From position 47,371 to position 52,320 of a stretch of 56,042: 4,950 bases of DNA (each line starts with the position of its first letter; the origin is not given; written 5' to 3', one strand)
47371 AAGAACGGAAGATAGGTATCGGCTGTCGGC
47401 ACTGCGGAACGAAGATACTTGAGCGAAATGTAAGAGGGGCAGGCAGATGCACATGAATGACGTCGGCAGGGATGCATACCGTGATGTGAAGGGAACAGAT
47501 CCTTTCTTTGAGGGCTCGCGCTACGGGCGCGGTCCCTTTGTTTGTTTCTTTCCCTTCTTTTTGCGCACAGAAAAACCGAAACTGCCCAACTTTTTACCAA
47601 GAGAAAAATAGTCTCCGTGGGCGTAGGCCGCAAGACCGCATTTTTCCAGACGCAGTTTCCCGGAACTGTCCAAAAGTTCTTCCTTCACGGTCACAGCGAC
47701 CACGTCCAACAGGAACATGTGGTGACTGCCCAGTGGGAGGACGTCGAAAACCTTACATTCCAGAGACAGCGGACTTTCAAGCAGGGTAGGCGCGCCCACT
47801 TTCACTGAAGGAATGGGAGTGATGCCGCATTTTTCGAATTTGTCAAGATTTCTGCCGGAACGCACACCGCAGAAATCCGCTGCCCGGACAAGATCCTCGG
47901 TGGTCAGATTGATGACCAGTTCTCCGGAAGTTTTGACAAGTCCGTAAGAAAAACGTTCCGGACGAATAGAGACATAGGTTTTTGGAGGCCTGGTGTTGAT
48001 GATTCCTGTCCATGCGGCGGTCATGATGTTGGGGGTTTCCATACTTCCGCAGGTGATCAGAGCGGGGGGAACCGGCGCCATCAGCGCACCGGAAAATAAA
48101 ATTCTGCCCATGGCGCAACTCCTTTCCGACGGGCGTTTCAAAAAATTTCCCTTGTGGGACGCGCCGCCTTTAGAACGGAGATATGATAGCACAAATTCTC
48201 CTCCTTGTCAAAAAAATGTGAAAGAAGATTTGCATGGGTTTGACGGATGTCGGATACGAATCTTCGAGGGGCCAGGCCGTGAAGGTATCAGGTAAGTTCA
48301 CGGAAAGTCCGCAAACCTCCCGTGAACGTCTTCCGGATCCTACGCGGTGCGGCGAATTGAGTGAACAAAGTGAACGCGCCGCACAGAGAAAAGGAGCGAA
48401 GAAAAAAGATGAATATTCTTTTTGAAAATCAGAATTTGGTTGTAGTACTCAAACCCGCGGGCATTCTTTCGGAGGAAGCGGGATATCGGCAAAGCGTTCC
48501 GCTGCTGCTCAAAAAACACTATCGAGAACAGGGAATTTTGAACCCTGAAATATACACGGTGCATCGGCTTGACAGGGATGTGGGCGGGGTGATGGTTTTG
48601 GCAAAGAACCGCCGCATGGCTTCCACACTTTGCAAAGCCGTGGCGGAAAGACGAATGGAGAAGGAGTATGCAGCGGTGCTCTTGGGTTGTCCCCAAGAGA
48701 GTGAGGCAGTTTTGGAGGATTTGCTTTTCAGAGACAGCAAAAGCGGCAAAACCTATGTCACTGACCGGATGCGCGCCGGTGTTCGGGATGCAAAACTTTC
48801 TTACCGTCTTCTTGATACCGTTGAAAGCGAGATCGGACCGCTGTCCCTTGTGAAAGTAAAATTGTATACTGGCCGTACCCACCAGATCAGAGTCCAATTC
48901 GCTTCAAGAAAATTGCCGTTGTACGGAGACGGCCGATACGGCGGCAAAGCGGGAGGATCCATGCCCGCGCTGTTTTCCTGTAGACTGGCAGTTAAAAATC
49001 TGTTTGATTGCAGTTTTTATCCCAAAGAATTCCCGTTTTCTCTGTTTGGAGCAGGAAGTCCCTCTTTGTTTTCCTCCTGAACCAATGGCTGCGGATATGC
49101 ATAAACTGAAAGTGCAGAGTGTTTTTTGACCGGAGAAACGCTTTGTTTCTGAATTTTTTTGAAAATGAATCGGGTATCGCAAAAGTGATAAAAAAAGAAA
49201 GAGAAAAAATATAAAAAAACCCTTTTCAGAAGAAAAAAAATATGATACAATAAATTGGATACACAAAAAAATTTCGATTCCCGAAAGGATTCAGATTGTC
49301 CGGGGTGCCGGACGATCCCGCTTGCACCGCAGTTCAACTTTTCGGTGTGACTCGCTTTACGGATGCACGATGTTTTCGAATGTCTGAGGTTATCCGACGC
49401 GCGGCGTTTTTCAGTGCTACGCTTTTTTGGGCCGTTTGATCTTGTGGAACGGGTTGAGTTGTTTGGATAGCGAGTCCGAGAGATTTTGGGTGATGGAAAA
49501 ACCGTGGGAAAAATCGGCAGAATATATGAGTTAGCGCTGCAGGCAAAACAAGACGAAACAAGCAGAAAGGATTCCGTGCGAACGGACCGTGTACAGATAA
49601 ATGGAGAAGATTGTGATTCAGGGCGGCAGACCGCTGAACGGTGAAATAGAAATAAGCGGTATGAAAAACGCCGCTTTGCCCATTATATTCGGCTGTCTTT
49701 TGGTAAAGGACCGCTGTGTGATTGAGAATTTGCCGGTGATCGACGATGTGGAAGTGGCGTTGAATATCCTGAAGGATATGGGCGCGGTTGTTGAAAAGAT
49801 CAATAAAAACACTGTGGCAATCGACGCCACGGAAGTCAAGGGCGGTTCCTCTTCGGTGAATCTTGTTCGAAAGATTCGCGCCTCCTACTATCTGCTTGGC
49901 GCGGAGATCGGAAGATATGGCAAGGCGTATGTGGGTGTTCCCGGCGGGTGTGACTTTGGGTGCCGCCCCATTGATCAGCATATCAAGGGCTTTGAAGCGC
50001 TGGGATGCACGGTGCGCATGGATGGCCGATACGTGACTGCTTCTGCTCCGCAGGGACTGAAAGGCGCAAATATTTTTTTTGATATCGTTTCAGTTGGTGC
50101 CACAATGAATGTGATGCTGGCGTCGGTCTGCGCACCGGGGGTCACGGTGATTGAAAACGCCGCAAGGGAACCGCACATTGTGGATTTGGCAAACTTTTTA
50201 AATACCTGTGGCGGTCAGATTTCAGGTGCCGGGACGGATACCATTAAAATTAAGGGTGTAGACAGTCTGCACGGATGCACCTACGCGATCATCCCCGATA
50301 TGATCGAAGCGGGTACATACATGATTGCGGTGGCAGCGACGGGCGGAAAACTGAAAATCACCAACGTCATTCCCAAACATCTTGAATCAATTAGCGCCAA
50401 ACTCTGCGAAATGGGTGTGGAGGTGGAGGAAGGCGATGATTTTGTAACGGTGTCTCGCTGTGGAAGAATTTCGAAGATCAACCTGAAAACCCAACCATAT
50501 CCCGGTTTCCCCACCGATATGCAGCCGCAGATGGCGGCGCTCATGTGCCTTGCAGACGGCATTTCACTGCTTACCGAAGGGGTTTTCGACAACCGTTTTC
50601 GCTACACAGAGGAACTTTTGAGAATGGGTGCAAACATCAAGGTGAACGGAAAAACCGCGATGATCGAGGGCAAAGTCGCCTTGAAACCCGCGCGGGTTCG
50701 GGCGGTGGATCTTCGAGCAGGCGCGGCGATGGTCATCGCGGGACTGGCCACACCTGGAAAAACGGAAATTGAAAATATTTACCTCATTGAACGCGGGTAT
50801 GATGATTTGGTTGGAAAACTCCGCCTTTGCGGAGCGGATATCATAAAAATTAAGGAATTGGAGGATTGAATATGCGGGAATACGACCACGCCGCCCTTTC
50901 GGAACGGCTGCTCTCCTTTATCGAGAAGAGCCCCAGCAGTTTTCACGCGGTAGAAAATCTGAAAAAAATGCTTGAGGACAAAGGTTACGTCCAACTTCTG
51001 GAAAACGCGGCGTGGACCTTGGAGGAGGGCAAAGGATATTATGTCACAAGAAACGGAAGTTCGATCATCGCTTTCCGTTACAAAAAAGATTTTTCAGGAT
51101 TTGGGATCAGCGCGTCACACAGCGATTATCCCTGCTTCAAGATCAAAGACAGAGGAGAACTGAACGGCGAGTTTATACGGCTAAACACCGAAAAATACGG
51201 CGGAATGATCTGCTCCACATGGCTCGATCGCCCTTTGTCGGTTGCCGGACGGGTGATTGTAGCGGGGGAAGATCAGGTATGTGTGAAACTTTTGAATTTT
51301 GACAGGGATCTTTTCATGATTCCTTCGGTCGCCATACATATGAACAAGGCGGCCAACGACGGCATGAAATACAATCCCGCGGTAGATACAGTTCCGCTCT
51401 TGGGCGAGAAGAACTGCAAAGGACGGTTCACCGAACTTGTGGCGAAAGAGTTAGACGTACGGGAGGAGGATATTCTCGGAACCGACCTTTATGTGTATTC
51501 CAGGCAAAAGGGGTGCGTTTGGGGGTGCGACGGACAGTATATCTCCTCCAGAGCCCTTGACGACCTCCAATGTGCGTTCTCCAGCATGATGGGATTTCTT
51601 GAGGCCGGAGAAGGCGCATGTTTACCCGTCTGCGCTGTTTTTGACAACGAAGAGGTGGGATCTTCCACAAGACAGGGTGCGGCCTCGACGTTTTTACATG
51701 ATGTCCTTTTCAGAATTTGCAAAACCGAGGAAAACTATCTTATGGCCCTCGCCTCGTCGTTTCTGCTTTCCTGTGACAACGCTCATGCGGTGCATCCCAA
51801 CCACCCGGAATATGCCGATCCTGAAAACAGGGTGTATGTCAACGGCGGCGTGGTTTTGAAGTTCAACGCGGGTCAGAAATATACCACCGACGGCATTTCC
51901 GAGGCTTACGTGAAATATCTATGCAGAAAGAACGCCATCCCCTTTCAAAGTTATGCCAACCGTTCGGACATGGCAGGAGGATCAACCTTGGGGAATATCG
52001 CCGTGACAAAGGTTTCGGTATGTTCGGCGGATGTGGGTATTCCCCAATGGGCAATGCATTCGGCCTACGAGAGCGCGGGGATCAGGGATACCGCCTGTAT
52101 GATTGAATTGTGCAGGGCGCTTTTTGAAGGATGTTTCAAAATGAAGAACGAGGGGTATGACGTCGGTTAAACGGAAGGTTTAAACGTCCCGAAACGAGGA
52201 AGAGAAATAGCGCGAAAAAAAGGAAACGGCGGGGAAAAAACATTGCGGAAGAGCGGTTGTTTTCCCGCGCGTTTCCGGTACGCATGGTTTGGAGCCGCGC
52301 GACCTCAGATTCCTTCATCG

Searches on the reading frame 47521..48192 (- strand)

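Call 8: search_protein_families(library=pfam, proteins=[window:47521-48192:-])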
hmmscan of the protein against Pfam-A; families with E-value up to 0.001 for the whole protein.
window:47521-48192:- (223 aa): 1 family
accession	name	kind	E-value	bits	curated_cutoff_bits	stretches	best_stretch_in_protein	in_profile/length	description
PF01613.24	Flavin_Reduct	-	2.2e-27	96.5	27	1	40-195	5-149/153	Flavin reductase like domain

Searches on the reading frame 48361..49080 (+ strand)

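Call 8: search_protein_families(library=pfam, proteins=[window:48361-49080:+])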
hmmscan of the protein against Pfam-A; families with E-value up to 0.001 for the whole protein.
window:48361-49080:+ (239 aa): 1 family
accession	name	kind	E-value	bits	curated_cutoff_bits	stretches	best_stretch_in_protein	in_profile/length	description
PF00849.27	PseudoU_synth_2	-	2.9e-26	93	26.8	1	25-182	1-152/152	RNA pseudouridylate synthase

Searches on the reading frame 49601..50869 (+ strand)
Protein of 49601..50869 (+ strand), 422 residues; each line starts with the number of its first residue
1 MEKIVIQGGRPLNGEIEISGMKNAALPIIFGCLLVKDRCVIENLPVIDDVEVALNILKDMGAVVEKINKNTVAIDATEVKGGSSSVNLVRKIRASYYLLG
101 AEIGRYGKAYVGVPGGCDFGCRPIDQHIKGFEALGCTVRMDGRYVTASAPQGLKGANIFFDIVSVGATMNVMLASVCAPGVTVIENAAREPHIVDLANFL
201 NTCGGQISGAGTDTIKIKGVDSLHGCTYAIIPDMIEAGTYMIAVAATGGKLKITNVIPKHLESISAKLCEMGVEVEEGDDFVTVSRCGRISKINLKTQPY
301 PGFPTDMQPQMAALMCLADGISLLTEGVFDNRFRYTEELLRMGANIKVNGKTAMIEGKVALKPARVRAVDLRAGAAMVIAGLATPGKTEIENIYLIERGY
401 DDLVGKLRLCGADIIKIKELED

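Call 37: search_protein_families(library=pfam, proteins=[window:49601-50869:+], max_evalue=0.01)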
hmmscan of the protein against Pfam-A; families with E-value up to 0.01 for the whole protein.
window:49601-50869:+ (422 aa): 1 family
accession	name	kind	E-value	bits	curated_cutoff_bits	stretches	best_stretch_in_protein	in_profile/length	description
PF00275.25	EPSP_synthase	-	9.5e-98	328.1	22.8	1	7-407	2-417/417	EPSP synthase (3-phosphoshikimate 1-carboxyvinyltransferase)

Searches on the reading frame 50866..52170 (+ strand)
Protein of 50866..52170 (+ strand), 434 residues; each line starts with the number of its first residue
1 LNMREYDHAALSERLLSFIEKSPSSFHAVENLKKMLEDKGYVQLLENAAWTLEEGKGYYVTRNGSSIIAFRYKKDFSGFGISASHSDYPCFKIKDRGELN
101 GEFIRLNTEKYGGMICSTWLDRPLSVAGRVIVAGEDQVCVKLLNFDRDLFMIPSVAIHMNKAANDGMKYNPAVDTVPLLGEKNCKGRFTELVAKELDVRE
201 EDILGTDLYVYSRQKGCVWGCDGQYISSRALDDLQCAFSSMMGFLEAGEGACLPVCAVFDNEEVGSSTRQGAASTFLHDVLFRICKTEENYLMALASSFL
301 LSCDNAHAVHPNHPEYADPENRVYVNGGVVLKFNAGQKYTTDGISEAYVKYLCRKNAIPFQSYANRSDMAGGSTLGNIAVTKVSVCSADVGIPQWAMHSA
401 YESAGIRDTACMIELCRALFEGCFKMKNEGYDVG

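Call 39: search_protein_families(library=ncbifam, proteins=[window:50866-52170:+], max_evalue=0.01)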
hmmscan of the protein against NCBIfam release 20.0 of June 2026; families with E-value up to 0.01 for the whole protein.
window:50866-52170:+ (434 aa): 3 families
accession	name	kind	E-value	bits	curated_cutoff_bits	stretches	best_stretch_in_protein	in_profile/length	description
NF002759.0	PRK02813.1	equivalog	1.5e-146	488.7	356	1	8-421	5-428/430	M18 family aminopeptidase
NF002600.0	PRK02256.1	equivalog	2.7e-42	144.9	529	1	9-412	25-452/463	aminopeptidase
NF040822.1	lys_aminopep_Arch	equivalog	0.0088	15.1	700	0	348-423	265-338/345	lysyl aminopeptidase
